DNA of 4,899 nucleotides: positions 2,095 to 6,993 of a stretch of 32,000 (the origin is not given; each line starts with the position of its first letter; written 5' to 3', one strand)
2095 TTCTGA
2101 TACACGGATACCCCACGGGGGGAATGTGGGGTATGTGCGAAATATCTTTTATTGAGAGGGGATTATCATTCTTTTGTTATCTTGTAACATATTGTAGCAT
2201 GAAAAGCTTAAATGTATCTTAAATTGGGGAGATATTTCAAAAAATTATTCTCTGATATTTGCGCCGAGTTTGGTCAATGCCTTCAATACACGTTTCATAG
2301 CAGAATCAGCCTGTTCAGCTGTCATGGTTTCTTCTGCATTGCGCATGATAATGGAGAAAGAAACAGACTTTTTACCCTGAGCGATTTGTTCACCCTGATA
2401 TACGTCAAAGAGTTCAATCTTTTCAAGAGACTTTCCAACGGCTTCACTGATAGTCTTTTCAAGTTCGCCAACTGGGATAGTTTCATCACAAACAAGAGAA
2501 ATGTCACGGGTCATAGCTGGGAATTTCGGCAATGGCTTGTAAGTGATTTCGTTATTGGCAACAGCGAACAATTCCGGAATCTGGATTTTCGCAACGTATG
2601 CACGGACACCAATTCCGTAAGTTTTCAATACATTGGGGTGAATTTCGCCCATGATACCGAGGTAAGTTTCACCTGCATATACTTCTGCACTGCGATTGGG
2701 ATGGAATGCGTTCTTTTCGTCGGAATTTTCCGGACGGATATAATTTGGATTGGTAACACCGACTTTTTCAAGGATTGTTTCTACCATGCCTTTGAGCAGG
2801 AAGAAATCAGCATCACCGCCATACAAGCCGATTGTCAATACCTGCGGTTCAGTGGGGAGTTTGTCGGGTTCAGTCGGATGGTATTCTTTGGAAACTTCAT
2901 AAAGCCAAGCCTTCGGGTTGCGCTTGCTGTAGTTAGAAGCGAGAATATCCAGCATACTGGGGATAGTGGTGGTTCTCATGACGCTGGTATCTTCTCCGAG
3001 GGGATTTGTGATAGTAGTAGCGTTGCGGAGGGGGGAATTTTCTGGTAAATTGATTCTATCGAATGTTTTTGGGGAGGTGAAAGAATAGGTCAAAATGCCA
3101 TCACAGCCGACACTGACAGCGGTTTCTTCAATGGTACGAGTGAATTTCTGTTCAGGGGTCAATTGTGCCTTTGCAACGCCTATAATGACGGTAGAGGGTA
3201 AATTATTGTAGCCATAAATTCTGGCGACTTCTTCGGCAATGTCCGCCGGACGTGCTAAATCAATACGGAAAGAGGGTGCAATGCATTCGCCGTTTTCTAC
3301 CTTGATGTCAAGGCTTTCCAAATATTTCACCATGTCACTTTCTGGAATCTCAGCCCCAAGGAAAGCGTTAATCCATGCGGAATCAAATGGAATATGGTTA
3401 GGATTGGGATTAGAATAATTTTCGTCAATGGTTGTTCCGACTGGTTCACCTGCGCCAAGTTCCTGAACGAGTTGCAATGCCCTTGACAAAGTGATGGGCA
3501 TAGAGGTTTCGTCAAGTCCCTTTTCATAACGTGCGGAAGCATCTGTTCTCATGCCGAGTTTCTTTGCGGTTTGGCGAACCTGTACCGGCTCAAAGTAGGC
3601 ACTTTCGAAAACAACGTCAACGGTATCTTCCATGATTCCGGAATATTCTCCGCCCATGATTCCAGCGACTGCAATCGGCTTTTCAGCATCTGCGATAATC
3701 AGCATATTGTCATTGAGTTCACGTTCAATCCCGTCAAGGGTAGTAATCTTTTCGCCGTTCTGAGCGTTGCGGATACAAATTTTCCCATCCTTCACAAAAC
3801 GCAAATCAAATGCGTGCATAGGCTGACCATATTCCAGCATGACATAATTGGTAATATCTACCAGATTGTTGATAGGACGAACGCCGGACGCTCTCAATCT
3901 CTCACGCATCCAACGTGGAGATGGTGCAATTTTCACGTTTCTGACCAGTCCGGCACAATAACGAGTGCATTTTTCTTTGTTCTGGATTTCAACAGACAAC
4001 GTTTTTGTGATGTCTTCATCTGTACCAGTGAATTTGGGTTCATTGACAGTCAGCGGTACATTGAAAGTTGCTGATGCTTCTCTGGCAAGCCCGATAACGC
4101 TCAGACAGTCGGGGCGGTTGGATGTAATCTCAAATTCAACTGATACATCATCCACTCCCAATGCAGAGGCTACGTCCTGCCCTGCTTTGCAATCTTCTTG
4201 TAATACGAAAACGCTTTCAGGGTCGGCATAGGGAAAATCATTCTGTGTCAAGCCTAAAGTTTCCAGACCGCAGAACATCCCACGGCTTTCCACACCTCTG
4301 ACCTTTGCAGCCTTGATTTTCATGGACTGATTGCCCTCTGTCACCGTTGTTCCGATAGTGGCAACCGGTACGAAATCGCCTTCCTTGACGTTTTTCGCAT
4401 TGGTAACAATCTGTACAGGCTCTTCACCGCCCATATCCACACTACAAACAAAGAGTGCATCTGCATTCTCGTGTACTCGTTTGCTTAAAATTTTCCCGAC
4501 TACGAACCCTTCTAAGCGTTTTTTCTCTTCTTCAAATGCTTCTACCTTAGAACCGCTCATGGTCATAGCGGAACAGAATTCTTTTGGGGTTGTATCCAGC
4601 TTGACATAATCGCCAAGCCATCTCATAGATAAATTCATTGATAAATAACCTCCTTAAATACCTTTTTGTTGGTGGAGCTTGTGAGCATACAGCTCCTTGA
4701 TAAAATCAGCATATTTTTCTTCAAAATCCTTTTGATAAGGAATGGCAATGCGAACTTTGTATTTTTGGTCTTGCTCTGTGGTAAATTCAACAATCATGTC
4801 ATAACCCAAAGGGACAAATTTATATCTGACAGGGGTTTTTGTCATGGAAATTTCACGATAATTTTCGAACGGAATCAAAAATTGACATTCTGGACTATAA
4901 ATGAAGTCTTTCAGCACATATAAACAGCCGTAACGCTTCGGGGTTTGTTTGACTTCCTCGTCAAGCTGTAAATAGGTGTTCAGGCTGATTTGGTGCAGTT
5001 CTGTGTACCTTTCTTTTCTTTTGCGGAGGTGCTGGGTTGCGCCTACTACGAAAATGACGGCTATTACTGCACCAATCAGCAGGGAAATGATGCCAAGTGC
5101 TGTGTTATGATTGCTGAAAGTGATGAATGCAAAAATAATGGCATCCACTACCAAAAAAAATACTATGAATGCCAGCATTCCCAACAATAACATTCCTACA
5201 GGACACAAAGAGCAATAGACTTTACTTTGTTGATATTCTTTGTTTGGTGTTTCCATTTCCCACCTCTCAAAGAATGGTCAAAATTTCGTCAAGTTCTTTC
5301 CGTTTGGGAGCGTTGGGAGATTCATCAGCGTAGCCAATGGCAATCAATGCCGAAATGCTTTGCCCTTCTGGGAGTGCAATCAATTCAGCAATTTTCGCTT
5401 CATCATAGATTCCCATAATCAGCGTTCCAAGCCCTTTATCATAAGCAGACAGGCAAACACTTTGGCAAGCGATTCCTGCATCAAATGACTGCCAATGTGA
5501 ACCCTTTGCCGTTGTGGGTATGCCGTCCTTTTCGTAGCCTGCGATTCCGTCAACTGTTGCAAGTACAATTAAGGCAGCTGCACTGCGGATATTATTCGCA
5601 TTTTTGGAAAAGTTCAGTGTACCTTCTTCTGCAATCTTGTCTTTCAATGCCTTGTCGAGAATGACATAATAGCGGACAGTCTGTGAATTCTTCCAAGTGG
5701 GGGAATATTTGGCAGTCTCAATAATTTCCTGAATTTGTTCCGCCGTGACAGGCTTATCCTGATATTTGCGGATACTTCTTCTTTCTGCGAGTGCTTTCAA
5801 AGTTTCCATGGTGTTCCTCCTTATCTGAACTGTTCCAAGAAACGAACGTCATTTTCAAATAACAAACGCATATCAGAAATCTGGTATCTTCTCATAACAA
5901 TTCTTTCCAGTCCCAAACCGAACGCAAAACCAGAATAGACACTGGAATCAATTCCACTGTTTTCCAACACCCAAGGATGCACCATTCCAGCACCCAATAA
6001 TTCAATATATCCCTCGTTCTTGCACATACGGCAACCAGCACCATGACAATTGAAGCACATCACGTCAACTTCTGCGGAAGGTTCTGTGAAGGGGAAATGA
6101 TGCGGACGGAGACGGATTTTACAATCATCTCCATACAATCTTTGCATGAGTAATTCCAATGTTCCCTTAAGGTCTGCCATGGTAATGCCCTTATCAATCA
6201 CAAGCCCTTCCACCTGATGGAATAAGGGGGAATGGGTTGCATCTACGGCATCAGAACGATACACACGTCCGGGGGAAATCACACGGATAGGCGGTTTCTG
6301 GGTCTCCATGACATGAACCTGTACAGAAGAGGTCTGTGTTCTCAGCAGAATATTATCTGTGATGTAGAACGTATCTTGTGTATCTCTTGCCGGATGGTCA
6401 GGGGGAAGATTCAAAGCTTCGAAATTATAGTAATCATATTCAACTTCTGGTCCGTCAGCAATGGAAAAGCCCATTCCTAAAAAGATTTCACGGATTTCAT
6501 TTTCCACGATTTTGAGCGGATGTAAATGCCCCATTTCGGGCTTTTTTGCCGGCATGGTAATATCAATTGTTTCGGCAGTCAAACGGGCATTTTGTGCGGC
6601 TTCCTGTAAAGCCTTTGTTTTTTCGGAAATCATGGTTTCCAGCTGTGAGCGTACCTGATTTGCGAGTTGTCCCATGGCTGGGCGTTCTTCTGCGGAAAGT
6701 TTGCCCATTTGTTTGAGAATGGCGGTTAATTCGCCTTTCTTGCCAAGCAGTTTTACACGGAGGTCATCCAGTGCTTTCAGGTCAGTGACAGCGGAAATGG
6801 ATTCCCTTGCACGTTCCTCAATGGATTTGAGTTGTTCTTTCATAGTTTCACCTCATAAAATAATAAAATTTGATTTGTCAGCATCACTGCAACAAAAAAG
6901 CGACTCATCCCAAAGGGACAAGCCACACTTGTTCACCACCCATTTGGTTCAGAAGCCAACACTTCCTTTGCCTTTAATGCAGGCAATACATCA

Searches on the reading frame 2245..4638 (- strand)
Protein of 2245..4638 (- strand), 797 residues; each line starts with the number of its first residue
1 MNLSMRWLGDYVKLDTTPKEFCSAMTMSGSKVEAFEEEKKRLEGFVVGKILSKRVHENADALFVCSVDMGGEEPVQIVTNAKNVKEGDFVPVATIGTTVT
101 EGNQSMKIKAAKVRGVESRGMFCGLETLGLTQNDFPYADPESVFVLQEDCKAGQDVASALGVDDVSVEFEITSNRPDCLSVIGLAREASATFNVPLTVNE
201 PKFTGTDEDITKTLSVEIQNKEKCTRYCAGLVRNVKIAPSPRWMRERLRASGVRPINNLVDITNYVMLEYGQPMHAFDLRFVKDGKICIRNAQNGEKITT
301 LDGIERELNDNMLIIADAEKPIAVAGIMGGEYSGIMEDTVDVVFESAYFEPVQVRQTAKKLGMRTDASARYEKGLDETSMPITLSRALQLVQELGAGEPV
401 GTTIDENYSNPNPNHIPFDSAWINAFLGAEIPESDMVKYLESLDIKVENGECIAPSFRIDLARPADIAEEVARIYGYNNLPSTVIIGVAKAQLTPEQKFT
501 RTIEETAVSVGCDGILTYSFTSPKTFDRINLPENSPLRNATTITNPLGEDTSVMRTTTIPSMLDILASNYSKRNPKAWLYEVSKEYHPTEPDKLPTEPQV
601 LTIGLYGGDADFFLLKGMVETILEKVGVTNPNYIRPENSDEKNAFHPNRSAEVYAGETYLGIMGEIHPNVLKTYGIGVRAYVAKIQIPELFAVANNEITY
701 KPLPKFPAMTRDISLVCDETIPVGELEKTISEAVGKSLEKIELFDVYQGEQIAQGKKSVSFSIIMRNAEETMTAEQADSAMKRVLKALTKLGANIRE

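Call 79: search_protein_families(library=pfam, proteins=[window:2245-4638:-], max_evalue=0.00001)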
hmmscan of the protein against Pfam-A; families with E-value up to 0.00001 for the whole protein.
window:2245-4638:- (797 aa): 5 families
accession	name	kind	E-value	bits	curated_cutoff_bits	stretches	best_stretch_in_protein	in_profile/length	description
PF03483.22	B3_4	-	1.3e-69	233.7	29.3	1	223-394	1-172/174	B3/4 domain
PF17759.6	tRNA_synthFbeta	-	7.4e-56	189.4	22.4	1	480-686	1-213/214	Phenylalanyl tRNA synthetase beta chain CLM domain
PF03147.19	FDX-ACB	-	4.2e-28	98.1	31.1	1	704-796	1-94/94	Ferredoxin-fold anticodon binding domain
PF03484.21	B5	-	6.6e-18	65.1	28.6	1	416-477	1-67/67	tRNA synthetase B5 domain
PF01588.26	tRNA_bind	-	9e-18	64.6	27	1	45-130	1-77/96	Putative tRNA binding domain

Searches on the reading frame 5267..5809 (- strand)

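Call 79: search_protein_families(library=pfam, proteins=[window:5267-5809:-], max_evalue=0.00001)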
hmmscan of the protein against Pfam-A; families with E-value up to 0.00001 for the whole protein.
window:5267-5809:- (180 aa): 2 families
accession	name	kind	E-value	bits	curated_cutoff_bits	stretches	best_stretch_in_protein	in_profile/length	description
PF00881.29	Nitroreductase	-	3.9e-30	105.7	23.5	1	8-160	2-167/167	Nitroreductase family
PF14512.11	TM1586_NiRdase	-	3.1e-11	43.8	27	0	108-177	81-149/215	Putative TM nitroreductase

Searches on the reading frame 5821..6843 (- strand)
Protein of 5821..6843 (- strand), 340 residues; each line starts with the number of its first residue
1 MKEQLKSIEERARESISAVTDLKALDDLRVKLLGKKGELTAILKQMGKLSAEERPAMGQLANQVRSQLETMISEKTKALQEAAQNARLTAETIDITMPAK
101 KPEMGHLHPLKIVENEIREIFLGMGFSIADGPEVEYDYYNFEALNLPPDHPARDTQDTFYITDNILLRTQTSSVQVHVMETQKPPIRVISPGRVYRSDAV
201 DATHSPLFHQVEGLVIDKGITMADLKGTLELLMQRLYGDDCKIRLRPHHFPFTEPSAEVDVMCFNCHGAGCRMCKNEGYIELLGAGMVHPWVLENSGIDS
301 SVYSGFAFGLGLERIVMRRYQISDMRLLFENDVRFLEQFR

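Call 14: find_encoding_contigs(protein=window:5821-6843:-, flank=3000, max_places=6)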
Protein window:5821-6843:- (340 aa): 5 contigs read that carry it; 3 places shown.
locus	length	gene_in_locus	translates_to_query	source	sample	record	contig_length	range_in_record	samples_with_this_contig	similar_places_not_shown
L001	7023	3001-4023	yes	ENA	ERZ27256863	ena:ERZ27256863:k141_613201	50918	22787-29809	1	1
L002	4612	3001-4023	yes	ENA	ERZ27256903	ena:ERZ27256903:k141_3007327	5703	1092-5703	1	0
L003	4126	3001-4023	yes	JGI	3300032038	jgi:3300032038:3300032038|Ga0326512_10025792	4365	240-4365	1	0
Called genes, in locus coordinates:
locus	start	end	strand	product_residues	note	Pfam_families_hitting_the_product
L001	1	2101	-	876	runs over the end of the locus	-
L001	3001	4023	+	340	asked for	PF02912:Phe_tRNA-synt_N, PF01409:tRNA-synt_2d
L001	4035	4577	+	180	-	PF14512:TM1586_NiRdase (faint), PF00881:Nitroreductase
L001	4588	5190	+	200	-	-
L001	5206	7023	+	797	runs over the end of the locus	PF01588:tRNA_bind, PF03483:B3_4, PF03484:B5, PF17759:tRNA_synthFbeta, PF03147:FDX-ACB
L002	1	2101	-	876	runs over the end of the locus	-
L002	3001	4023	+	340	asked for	PF02912:Phe_tRNA-synt_N, PF01409:tRNA-synt_2d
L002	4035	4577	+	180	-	PF14512:TM1586_NiRdase (faint), PF00881:Nitroreductase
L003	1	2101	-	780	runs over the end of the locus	?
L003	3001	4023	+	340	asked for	PF02912:Phe_tRNA-synt_N, PF01409:tRNA-synt_2d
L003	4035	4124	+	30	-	?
